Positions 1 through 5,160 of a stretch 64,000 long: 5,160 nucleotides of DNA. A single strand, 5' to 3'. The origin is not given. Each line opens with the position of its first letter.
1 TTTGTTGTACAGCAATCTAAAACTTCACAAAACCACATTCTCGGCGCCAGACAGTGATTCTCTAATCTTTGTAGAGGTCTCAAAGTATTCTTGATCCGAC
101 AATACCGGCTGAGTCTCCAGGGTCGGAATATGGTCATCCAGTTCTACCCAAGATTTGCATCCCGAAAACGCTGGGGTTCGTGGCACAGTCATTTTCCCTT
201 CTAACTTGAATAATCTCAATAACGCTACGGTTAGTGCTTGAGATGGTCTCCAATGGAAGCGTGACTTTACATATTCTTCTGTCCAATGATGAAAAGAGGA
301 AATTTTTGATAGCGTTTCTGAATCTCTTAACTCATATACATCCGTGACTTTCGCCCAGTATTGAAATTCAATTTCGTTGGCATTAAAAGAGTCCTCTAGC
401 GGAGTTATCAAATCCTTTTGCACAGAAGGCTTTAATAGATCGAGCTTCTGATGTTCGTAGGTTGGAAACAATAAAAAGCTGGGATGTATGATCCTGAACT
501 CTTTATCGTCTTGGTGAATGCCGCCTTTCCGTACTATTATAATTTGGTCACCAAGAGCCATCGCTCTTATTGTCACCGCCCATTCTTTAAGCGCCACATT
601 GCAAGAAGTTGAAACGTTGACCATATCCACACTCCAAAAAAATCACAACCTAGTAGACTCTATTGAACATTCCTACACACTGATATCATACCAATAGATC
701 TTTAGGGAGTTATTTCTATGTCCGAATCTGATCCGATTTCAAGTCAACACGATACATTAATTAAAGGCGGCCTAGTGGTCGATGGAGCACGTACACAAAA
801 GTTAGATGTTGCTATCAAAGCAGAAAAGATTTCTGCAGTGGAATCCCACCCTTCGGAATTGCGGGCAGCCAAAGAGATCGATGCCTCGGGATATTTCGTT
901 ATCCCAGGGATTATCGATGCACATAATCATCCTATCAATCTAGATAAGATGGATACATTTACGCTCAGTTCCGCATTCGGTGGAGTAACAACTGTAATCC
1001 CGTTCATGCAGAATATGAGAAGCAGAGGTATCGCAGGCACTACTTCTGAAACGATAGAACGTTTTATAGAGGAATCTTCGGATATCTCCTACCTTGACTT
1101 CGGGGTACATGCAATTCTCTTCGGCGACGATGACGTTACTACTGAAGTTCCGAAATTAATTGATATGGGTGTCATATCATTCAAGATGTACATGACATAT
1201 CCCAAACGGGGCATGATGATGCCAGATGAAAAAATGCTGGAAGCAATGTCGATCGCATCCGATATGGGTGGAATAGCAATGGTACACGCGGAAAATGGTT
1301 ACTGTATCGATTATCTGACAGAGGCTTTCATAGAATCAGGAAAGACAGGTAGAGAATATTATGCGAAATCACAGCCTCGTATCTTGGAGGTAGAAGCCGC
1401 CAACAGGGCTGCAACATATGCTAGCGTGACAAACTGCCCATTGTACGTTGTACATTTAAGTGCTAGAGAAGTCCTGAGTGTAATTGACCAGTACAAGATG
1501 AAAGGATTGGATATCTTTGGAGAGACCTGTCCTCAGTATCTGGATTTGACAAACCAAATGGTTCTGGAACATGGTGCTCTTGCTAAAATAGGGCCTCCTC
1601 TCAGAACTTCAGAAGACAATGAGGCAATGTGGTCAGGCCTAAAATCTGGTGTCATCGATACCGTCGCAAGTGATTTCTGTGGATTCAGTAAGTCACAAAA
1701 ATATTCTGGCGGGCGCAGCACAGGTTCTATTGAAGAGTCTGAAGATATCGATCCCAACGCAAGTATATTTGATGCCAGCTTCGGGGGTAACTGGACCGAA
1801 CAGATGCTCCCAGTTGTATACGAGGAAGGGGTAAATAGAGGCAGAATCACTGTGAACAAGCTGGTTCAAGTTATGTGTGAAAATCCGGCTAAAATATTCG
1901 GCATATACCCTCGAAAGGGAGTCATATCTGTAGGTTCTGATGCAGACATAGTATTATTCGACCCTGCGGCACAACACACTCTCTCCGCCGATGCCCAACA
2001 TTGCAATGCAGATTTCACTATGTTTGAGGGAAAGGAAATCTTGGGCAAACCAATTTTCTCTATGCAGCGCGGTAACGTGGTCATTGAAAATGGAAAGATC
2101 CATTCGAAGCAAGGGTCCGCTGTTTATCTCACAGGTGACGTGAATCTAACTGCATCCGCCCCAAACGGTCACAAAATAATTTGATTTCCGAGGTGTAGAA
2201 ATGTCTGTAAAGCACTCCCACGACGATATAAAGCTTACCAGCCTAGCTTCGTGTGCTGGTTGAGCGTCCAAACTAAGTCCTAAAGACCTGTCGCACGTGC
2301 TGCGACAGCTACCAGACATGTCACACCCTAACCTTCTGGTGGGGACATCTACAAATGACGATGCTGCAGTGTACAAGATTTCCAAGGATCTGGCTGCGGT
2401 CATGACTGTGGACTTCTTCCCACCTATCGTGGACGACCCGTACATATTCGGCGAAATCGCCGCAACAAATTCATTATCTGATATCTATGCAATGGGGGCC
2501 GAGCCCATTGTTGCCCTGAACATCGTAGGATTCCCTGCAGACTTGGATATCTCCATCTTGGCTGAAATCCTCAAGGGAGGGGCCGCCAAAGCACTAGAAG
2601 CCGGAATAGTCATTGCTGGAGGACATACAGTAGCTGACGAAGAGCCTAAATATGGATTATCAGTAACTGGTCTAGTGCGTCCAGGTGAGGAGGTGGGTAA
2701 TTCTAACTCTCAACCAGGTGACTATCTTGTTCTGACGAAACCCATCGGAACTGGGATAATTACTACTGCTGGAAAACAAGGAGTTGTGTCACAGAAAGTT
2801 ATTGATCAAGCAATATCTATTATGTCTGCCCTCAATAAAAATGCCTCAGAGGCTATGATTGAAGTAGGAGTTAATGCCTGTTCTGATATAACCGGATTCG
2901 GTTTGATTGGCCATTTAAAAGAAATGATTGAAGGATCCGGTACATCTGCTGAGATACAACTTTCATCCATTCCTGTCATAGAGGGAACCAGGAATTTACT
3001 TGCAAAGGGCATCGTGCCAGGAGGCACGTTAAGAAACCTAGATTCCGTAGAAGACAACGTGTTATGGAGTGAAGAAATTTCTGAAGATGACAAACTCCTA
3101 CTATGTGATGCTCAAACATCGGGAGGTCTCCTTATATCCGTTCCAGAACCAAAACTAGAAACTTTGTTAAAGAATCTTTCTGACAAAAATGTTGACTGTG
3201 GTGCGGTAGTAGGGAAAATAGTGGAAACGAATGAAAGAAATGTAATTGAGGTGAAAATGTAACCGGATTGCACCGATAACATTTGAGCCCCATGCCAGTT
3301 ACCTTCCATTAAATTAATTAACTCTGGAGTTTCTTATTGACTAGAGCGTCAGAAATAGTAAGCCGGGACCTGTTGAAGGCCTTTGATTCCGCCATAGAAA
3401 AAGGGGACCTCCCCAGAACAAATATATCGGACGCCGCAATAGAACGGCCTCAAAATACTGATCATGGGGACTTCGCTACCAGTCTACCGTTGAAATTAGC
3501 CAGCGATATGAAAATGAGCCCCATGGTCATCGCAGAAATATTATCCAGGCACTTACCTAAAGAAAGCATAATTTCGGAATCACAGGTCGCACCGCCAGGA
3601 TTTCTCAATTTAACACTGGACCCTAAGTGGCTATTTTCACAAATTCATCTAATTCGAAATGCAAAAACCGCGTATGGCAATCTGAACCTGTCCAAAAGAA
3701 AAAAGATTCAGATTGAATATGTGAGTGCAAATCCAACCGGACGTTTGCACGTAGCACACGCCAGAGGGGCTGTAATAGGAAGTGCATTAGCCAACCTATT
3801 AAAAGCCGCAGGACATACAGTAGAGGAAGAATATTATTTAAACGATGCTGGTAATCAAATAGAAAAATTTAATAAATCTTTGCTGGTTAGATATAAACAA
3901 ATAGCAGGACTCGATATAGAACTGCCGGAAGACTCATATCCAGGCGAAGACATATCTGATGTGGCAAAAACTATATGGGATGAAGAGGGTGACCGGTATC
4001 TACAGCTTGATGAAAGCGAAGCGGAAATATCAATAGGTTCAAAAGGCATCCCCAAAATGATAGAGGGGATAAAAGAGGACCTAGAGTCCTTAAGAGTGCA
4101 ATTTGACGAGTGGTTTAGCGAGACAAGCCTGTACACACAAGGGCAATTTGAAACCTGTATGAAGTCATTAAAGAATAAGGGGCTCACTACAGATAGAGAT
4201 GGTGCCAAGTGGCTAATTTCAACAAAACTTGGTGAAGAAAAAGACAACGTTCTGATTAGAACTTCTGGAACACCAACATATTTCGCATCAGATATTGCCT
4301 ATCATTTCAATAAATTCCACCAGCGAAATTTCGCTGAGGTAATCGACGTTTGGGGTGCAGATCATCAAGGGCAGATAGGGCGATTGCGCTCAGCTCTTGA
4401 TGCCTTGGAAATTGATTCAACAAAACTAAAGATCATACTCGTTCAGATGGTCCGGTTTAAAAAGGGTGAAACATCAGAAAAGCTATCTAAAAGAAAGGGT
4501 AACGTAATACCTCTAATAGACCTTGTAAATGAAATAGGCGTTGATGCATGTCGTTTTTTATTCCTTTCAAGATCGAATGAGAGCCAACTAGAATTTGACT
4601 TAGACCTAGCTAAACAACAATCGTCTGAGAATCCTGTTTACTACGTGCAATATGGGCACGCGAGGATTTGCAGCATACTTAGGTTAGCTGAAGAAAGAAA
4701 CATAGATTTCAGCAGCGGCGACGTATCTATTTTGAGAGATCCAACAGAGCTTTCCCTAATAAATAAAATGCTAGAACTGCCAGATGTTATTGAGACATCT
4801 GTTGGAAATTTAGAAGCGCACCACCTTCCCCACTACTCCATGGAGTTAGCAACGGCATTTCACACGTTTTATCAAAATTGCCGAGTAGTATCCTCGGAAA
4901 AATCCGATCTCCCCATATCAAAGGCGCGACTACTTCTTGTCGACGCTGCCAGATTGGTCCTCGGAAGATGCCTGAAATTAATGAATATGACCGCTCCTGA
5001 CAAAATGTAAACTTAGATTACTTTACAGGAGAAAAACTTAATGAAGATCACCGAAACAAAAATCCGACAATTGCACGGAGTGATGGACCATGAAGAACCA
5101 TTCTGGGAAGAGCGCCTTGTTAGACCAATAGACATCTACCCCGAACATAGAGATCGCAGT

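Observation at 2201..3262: selD is itself a selenoprotein: in-frame UGA at 2261 with a SECIS-like hairpin, truncated in the ORF track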

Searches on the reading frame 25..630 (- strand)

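Call 10: search_protein_families(library=pfam, proteins=[window:25-630:-])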
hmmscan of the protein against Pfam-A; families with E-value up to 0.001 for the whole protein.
window:25-630:- (201 aa): 1 family
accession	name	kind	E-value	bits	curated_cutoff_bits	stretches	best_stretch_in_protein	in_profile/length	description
PF08819.17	DUF1802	-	6.3e-56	189.4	25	1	13-185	1-171/174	Domain of unknown function (DUF1802)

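Call 39: search_protein_families(library=ncbifam, proteins=[window:25-630:-], max_evalue=0.00001)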
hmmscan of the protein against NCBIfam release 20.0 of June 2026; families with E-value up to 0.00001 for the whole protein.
window:25-630:- (201 aa): 0 families

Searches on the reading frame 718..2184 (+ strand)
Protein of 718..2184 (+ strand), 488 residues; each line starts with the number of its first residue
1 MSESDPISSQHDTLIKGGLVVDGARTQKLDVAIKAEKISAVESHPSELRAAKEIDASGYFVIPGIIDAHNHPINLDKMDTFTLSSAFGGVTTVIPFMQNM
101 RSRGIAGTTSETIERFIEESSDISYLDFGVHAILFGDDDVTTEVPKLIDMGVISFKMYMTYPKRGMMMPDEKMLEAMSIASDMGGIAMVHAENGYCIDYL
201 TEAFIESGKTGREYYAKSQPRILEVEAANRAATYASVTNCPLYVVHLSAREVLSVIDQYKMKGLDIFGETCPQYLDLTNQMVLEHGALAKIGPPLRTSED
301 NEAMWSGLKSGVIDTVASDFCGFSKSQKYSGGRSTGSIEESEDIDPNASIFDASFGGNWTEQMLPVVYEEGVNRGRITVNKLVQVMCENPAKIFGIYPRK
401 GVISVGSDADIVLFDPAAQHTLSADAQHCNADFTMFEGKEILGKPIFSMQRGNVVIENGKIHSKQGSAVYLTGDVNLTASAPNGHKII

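Call 10: search_protein_families(library=pfam, proteins=[window:718-2184:+])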
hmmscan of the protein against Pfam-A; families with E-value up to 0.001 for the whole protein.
window:718-2184:+ (488 aa): 2 families
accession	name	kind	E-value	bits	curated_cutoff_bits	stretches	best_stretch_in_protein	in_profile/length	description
PF01979.26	Amidohydro_1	-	2.3e-19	70.3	25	1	60-440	1-344/345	Amidohydrolase family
PF07969.17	Amidohydro_3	-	4.9e-12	46.5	29.7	1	345-438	381-468/472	Amidohydrolase family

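Call 39: search_protein_families(library=ncbifam, proteins=[window:718-2184:+], max_evalue=0.00001)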
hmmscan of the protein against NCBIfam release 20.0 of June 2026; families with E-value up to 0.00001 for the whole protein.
window:718-2184:+ (488 aa): 52 families (the best 25 are shown)
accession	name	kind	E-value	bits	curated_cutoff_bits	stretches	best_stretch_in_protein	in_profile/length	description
TIGR02033.1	D-hydantoinase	equivalog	8.4e-113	377.7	393.25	1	14-471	2-452/454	dihydropyrimidinase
NF009941.0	PRK13404.1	subfamily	3.8e-105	352.3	647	1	9-475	2-463/478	dihydropyrimidinase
NF004839.0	PRK06189.1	equivalog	2.3e-74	250.7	631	1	11-466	3-441/451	allantoinase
NF058539.1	ergo_uti2_ErtD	equivalog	1.4e-72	245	650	1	11-473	2-447/449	hydantoin-5-propionate amidohydrolase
TIGR03178.1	allantoinase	equivalog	4.6e-70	236.6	357.85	1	12-466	1-436/441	allantoinase AllB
NF058538.1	ergo_util_ErtD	equivalog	1.2e-61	208.9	600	1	12-471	2-444/446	hydantoin-5-propionate amidohydrolase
NF002668.0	PRK02382.1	equivalog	1.2e-57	195.5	452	1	25-472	12-427/436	dihydroorotase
TIGR00857.1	pyrC_multi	subfamily_domain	5.2e-56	190.4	279.05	2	28-329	5-302/412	dihydroorotase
NF005960.0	PRK08044.1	equivalog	1.3e-52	179.1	688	1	11-462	3-441/453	allantoinase AllB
NF006837.0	PRK09357.1-2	equivalog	6.1e-50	170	575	1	13-460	3-426/428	dihydroorotase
NF006559.0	PRK09060.1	equivalog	7.6e-50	169.5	482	2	9-328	3-314/444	dihydroorotase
NF005751.0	PRK07575.1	equivalog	2.6e-48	164.6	529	1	15-464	7-428/440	dihydroorotase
NF006839.0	PRK09357.1-4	equivalog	1.3e-42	145.9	576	1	14-457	3-421/422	dihydroorotase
NF006844.0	PRK09357.2-5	equivalog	3.5e-42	144.9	701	2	13-328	4-314/422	dihydroorotase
NF006688.0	PRK09236.1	equivalog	2.6e-41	141.9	535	1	12-465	3-435/444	dihydroorotase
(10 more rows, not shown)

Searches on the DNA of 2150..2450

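Call 60: search_rna_families(source=window, start=2150, end=2450, threshold=evalue, max_evalue=10)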
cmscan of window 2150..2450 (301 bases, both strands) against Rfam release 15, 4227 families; matches with E-value up to 10: 0.
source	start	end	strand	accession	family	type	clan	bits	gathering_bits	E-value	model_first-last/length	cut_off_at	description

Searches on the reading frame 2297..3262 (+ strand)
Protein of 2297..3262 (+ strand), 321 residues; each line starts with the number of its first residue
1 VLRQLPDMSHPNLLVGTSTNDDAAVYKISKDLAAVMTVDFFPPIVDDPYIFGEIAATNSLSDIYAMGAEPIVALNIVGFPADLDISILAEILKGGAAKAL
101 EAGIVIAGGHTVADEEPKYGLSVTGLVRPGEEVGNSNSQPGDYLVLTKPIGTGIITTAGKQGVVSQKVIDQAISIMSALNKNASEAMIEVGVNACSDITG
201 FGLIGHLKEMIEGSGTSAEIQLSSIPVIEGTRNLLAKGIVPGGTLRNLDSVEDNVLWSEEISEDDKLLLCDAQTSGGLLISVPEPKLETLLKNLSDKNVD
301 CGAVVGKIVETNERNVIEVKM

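Call 15: find_encoding_contigs(protein=window:2297-3262:+, flank=10000, max_places=10)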
Protein window:2297-3262:+ (321 aa): no gene with exactly this product is on record in the collection.

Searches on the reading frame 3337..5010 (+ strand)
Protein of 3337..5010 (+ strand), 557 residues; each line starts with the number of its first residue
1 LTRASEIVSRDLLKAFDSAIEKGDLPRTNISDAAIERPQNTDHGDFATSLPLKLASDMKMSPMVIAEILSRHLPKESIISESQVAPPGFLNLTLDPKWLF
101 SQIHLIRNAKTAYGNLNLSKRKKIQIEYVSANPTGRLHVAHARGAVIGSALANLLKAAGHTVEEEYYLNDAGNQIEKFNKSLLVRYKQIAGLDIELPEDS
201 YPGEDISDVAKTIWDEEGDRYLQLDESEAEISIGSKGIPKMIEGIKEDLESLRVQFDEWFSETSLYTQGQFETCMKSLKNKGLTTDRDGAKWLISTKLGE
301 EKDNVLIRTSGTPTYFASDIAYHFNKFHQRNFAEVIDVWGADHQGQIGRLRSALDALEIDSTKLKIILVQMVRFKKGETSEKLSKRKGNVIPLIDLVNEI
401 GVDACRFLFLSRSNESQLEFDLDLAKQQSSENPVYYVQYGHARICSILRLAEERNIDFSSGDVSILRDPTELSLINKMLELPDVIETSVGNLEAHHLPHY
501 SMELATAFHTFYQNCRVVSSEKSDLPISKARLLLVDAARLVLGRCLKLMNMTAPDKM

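Call 10: search_protein_families(library=pfam, proteins=[window:3337-5010:+])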
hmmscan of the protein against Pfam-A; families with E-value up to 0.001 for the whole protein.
window:3337-5010:+ (557 aa): 4 families
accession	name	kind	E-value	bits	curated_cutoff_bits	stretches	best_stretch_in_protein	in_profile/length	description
PF05746.21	DALR_1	-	6.2e-30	104.1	22.3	1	437-557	1-117/117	DALR anticodon binding domain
PF00750.26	tRNA-synt_1d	-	1e-18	67.9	23.3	1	113-400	12-298/349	tRNA synthetases class I (R), catalytic domain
PF03485.21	Arg_tRNA_synt_N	-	8.8e-17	61.9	21.5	1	12-94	3-85/85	Arginyl tRNA synthetase N terminal domain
PF00133.28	tRNA-synt_1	-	8.6e-05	21.9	22.7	0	378-419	371-412/414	tRNA synthetases class I (I, L, M and V)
